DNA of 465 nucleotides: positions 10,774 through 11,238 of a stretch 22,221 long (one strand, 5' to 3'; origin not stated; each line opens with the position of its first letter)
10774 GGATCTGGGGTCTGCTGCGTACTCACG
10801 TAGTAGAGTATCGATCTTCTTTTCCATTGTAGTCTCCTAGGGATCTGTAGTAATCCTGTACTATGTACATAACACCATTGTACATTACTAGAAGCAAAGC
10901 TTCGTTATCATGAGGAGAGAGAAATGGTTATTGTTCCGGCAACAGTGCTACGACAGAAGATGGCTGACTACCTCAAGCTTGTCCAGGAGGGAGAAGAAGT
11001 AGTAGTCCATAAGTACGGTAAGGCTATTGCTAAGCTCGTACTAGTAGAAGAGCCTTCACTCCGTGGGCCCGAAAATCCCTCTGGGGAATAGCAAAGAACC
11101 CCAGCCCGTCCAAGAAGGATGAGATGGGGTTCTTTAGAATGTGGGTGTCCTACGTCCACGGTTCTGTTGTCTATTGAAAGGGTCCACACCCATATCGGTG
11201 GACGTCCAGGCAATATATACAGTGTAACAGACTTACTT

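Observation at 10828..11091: Orphan Phd/YefM-fold protein with paired TGTACA palindromes, facing the packaging/late operon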

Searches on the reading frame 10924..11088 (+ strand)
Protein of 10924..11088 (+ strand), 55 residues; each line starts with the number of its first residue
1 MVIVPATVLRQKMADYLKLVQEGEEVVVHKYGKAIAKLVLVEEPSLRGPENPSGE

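Call 4: search_protein_families(library=pfam, proteins=[window:10924-11088:+], max_evalue=1)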
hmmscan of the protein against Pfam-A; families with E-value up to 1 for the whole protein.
seq(55 aa): 2 families
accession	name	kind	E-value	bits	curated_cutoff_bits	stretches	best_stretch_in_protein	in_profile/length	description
PF02604.26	PhdYeFM_antitox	-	2.3e-06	27.7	29.8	1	1-43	1-44/74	Antitoxin Phd_YefM, type II toxin-antitoxin system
PF10802.14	DUF2540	-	0.19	12.2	25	1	7-39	35-66/75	Protein of unknown function (DUF2540)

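Call 5: search_protein_families(library=phrogs, proteins=[window:10924-11088:+], max_evalue=1)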
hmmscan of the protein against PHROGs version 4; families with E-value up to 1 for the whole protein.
seq(55 aa): 1 family
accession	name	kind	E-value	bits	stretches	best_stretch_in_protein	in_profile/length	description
phrog_31284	-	unknown function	0.19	12.7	1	2-41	8-46/73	-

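Call 7: find_homologous_proteins(query=window:10924-11088:+, max_evalue=0.01)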
Query seq(55 aa) (55 aa): 1 proteins with E <= 0.01 among 1 candidates.
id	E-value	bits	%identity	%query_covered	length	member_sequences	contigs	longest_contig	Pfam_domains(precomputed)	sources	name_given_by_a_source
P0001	6.2e-27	109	100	100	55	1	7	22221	PF02604.27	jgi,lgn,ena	-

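Call 9: find_encoding_contigs(protein=P0001, flank=10000, max_places=10)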
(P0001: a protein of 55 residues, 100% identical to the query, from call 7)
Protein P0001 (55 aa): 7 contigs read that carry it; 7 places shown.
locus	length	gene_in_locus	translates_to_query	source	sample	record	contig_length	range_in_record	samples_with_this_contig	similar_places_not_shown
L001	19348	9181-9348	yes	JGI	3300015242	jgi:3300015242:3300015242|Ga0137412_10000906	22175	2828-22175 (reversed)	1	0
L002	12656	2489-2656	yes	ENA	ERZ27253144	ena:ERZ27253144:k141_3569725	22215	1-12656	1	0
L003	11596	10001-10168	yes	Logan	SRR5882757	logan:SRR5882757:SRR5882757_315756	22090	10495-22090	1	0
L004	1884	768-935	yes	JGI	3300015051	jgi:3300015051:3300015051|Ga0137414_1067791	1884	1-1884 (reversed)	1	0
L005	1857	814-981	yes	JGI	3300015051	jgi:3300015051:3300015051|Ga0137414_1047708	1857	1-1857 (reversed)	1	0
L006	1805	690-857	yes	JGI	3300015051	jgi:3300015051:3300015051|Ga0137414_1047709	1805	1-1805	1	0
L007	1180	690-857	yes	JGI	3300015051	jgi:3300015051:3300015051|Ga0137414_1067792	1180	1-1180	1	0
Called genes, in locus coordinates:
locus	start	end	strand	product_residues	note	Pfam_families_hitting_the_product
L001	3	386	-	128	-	?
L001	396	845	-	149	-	-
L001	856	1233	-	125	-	-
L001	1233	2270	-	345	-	-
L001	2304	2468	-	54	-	-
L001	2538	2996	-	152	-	-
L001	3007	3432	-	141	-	-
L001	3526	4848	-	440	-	PF05065:Phage_capsid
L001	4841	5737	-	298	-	PF00574:CLP_protease, PF01972:SDH_protease, PF20223:DUF6582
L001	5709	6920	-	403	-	PF04860:Phage_portal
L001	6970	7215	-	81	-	-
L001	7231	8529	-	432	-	PF04466:Terminase_3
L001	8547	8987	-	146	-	-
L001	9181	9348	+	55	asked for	PF02604:PhdYeFM_antitox (weak)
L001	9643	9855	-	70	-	-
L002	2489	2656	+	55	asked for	PF02604:PhdYeFM_antitox (weak)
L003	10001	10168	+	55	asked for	PF02604:PhdYeFM_antitox (weak)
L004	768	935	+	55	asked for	PF02604:PhdYeFM_antitox (weak)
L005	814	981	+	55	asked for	PF02604:PhdYeFM_antitox (weak)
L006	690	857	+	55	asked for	PF02604:PhdYeFM_antitox (weak)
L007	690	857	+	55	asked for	PF02604:PhdYeFM_antitox (weak)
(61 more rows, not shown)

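Call 15: search_protein_representatives(protein=window:10924-11088:+)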
Query: 55 residues. Proteins with E-value up to 0.001 (for the whole library): 4; up to 1e-10: 1; up to 1e-30: 0. The best 4 are listed.
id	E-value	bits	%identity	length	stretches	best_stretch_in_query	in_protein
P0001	2.0e-27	108.6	100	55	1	1-55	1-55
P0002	2.5e-05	39.9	37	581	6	20-40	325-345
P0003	3.8e-04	36.2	43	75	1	1-44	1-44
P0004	4.9e-04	35.9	42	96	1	2-44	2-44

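Call 17: search_solved_structures(query=window:10924-11088:+, max_evalue=10, show_alignments=4)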
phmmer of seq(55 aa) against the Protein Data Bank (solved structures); distinct sequences matched with E-value up to 10: 2.
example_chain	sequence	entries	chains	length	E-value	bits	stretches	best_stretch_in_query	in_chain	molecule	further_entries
2cqz_A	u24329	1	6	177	0.94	13.2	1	11-48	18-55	177aa long hypothetical protein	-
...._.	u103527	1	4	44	1.1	13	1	4-38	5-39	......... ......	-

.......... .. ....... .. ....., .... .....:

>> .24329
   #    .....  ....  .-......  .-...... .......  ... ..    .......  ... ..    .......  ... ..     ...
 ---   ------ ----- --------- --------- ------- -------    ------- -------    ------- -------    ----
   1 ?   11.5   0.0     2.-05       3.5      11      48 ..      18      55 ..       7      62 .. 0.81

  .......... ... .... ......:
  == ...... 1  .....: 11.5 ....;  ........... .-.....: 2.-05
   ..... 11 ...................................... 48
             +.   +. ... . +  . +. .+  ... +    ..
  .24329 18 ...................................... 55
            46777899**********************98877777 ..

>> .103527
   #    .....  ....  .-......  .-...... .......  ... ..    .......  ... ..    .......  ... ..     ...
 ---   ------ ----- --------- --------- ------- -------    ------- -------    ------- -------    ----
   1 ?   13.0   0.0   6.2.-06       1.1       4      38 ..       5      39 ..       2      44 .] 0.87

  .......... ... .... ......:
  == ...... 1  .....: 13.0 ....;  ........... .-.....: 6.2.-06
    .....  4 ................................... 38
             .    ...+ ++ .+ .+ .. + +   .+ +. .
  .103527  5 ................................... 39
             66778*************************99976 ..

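Call 24: predict_structure(protein=window:10924-11088:+)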
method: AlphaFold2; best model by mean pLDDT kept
length: 55 residues; sequences in the alignment: 1
mean_pLDDT: 77.2   pTM: 0.42
mean pLDDT of the five models: 77.2, 68.1, 68.0, 62.0, 55.6
residues with pLDDT >= 90: 5; 70-90: 37; 50-70: 12; < 50: 1
segments of 3 or more residues with pLDDT < 50: none
pLDDT, mean of each block of 10 residues (from residue 1): 83 87 81 81 67 54
secondary structure, 60 per line:
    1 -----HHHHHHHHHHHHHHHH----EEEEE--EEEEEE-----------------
elements in order: H6-21 E26-30 E33-38

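Call 26: search_protein_families(library=pfam, proteins=[P0003, P0004], max_evalue=1)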
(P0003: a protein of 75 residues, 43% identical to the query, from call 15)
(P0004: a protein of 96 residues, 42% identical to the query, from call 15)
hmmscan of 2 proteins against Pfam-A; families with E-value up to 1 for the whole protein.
P0003 (75 aa): 2 families
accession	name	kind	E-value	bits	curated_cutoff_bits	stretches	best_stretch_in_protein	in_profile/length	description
PF02604.26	PhdYeFM_antitox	-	1.7e-12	47.4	29.8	1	1-61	1-63/74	Antitoxin Phd_YefM, type II toxin-antitoxin system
PF21571.2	ArgZ-like_C_1st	-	0.1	13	27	1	9-61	28-78/84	Arginine dihydrolase ArgZ-like, C-terminal, first region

P0004 (96 aa): 1 family
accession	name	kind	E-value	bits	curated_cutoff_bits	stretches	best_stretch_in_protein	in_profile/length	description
PF02604.26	PhdYeFM_antitox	-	4.8e-12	45.9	29.8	1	1-42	1-43/74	Antitoxin Phd_YefM, type II toxin-antitoxin system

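Call 28: fold_search(model_id=the predicted structure, library=pdb)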
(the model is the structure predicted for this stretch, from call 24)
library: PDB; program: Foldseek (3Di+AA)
matches with E <= 10: 73; with E <= 0.001: 0
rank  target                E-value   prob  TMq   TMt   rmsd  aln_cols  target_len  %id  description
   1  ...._B                3.2e-01  0.97  0.54  0.67   3.1        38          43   26  Crystal structure of N-terminal domain of VapB46 antitoxin from Mycobacterium tuberculosis (released 2020-04-08)
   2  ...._D                6.4e-01  0.87  0.51  0.63   4.3        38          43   29  Crystal structure of N-terminal domain of VapB46 antitoxin from Mycobacterium tuberculosis (released 2020-04-08)
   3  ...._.                7.9e-01  0.85  0.51  0.62   3.2        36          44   28  Crystal structure of N-terminal domain of VapB46 antitoxin from Mycobacterium tuberculosis (released 2020-04-08)
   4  4zlx_A                9.8e-01  0.66  0.46  0.52   4.7        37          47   27  N-terminal DNA binding domain of the antitoxin Phd from phage P1 (released 2016-04-20)
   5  3hs2_C                1.8e+00  0.18  0.39  0.38   6.1        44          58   23  Crystal structure of PHD truncated to residue 57 in an orthorhombic space group (released 2010-06-23)
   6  9rqt_d                3.0e+00  0.25  0.36  0.09   3.2        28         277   25  Heptameric AAV2 Rep40-dsDNA (ITR) complex in presence of ATPgS (released 2026-02-04)
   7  3g5o_A                3.2e+00  0.20  0.45  0.30   7.5        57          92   18  The crystal structure of the toxin-antitoxin complex RelBE2 (Rv2865-2866) from Mycobacterium tuberculosis (released 2009-04-14)
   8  9s0n_d                3.2e+00  0.14  0.33  0.09   3.2        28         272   25  Hexameric AAV2 Rep40-dsDNA (ITR) melting complex in presence of ATPyS (released 2026-02-04)
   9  3hs2_F                3.5e+00  0.13  0.39  0.39   6.3        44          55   23  Crystal structure of PHD truncated to residue 57 in an orthorhombic space group (released 2010-06-23)
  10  1hbx_E                3.5e+00  0.09  0.32  0.22  10.0        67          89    9  Ternary Complex of SAP-1 and SRF with specific SRE DNA (released 2001-06-27)
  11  1p65_A                3.7e+00  0.16  0.41  0.40  11.5        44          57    9  Crystal structure of the nucleocapsid protein of porcine reproductive and respiratory syndrome virus (PRRSV) (released 2003-11-25)
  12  3die_A                3.7e+00  0.13  0.29  0.16   6.9        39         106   20  Domain swapping of Staphylococcus Aureus thioredoxin W28A mutant (released 2009-03-24)
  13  3hs2_E                4.0e+00  0.11  0.39  0.39   6.2        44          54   23  Crystal structure of PHD truncated to residue 57 in an orthorhombic space group (released 2010-06-23)
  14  4zm2_B                4.0e+00  0.11  0.39  0.36   5.3        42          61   24  Antitoxin Phd from phage P1 in complex with its operator DNA inverted repeat in a monoclinic space group (released 2016-04-20)
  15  7k5y_U                4.0e+00  0.08  0.30  0.24   6.1        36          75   22  Cryo-EM structure of a chromatosome containing human linker histone H1.4 (released 2020-11-25)
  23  3hs2_A                4.9e+00  0.09  0.38  0.38   6.2        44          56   23  Crystal structure of PHD truncated to residue 57 in an orthorhombic space group (released 2010-06-23)
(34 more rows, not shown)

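Call 35: find_homologous_proteins(query=A1, max_evalue=0.001)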
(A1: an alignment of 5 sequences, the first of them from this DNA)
Query A1 (5 sequences) (55 aa, profile of the alignment): 24 proteins with E <= 0.001 among 100 candidates.
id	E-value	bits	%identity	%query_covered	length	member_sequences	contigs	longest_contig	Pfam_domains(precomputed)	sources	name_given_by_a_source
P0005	1.1e-22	97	71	13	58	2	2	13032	PF02604.27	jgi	jgi:prevent-host-death family protein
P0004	2.2e-22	96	45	76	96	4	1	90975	PF02604.27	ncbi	-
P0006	2.4e-21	93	48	76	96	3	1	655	PF02604.27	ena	-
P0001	3.9e-21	92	100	100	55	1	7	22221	PF02604.27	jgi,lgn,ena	-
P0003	5.0e-19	85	44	78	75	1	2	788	PF02604.27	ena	-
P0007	3.0e-18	83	44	78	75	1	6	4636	PF02604.27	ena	-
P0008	3.4e-18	83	44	78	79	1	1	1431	PF02604.27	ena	-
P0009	2.2e-6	45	38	85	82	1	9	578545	PF02604.27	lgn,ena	-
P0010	3.5e-5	41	42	44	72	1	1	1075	PF02604.27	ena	-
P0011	7.2e-5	40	34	80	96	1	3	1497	PF02604.27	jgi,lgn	jgi:prevent-host-death family protein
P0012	9.3e-5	40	37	69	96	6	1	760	PF02604.27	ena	-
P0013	1.1e-4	39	31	82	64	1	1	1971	PF02604.27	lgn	-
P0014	2.2e-4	38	30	85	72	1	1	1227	PF02604.27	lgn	-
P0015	2.3e-4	38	28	85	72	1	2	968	PF02604.27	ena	-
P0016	2.3e-4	38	33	82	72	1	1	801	PF02604.27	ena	-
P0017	2.5e-4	38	31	76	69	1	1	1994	PF02604.27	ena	-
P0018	2.5e-4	38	30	85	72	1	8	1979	PF02604.27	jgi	jgi:prevent-host-death family protein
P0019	3.1e-4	38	-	-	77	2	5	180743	PF02604.27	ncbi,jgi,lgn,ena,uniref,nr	ncbi:type II toxin-antitoxin system Phd/YefM family antitoxin [Thermovenabulum gondwanense]|uniref:A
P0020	3.2e-4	38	30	85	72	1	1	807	PF02604.27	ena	-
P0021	4.0e-4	38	30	85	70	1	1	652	PF02604.27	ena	-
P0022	4.2e-4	38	30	85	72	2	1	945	PF02604.27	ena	-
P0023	4.4e-4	38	30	85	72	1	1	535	PF02604.27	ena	-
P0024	5.2e-4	37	31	82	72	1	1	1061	PF02604.27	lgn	-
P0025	7.3e-4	37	36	71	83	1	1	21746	PF02604.27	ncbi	ncbi:MAG: type II toxin-antitoxin system Phd/YefM family antitoxin [Candidatus Rokuibacteriota bacte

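Call 36: find_related_loci(query=A1, collection=viral_contigs, flank=3000)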
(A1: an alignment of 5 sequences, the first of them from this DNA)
Query A1 (55 aa) in viral_contigs; peptide patterns used: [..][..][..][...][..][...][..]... (x = any residue, [..] = any of these).
55 stretches matched a pattern; 2 encode a relative of the query (tblastn E <= 1e-3); 2 distinct loci.
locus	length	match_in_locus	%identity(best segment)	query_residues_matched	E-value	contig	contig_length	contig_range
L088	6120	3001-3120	45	8-46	3e-7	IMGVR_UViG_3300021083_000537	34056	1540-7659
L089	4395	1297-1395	36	4-36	1e-5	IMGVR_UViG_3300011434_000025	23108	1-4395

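Call 37: find_encoding_contigs(protein=P0004, flank=2500, max_places=3)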
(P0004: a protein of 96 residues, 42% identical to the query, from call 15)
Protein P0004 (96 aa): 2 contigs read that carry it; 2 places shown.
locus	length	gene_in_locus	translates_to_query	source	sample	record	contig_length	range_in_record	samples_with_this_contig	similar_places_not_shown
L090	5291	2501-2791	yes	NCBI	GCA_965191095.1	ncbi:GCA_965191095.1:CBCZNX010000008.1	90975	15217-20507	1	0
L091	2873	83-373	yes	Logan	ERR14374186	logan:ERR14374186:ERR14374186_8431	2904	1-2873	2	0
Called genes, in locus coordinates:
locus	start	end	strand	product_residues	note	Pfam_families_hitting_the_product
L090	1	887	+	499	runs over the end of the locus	PF00171:Aldedh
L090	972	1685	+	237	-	-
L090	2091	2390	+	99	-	PF05016:ParE_toxin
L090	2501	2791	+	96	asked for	PF02604:PhdYeFM_antitox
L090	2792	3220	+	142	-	PF01850:PIN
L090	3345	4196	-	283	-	PF02230:Abhydrolase_2 (faint), PF12146:Hydrolase_4 (faint), PF01738:DLH (faint)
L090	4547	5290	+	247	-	PF12695:Abhydrolase_5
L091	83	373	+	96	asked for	PF02604:PhdYeFM_antitox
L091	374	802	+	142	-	PF01850:PIN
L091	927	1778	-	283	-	PF02230:Abhydrolase_2 (faint), PF12146:Hydrolase_4 (faint), PF01738:DLH (faint)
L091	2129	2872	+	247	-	PF12695:Abhydrolase_5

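Call 38: find_encoding_contigs(protein=P0007, flank=2500, max_places=3)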
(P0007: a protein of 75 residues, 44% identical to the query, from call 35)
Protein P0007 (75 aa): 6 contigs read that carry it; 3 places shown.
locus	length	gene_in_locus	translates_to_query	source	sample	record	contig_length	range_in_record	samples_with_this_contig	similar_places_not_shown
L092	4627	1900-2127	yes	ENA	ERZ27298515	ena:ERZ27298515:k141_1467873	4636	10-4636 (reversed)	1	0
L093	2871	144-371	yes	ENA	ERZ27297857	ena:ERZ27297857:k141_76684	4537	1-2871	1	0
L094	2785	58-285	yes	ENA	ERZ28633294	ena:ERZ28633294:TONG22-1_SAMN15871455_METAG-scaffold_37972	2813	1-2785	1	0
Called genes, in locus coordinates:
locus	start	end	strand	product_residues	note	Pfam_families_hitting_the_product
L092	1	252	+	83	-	?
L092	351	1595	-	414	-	PF01548:DEDD_Tnp_IS110, PF02371:Transposase_20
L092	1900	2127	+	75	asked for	PF02604:PhdYeFM_antitox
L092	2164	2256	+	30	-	-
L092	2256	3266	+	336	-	-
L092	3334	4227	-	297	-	PF00106:adh_short, PF13561:adh_short_C2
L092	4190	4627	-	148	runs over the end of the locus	?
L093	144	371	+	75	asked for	PF02604:PhdYeFM_antitox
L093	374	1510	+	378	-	-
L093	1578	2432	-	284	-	PF00106:adh_short, PF13561:adh_short_C2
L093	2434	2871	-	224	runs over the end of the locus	PF00702:Hydrolase, PF13419:HAD_2, PF13242:Hydrolase_like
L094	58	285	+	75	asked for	PF02604:PhdYeFM_antitox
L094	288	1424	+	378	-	-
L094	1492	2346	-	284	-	PF00106:adh_short, PF13561:adh_short_C2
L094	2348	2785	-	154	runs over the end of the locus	?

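Call 61: search_protein_families(library=ncbifam, proteins=[window:10924-11088:+], max_evalue=0.1)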
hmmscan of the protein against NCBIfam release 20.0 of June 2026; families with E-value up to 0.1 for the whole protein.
seq(55 aa): 1 family
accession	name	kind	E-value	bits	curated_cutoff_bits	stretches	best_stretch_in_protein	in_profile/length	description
TIGR01552.1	phd_fam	subfamily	0.00015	21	20.8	1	4-39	2-37/53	type II toxin-antitoxin system prevent-host-death family antitoxin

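Call 62: search_protein_families(library=padloc, proteins=[window:10924-11088:+], max_evalue=0.1)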
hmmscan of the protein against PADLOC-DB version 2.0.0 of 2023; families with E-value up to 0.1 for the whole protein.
seq(55 aa): 0 families

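Call 64: predict_structure(alignment_id=A2)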
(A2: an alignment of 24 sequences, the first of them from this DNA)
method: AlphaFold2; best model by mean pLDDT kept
length: 55 residues; sequences in the alignment: 24
mean_pLDDT: 76.1   pTM: 0.39
mean pLDDT of the five models: 76.1, 75.8, 75.7, 75.6, 73.0
residues with pLDDT >= 90: 11; 70-90: 30; 50-70: 6; < 50: 8
segments of 3 or more residues with pLDDT < 50: 47-51, 53-55
pLDDT, mean of each block of 10 residues (from residue 1): 87 82 83 88 56 46
secondary structure, 60 per line:
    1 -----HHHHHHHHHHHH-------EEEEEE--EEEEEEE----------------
elements in order: H6-17 E25-30 E33-39
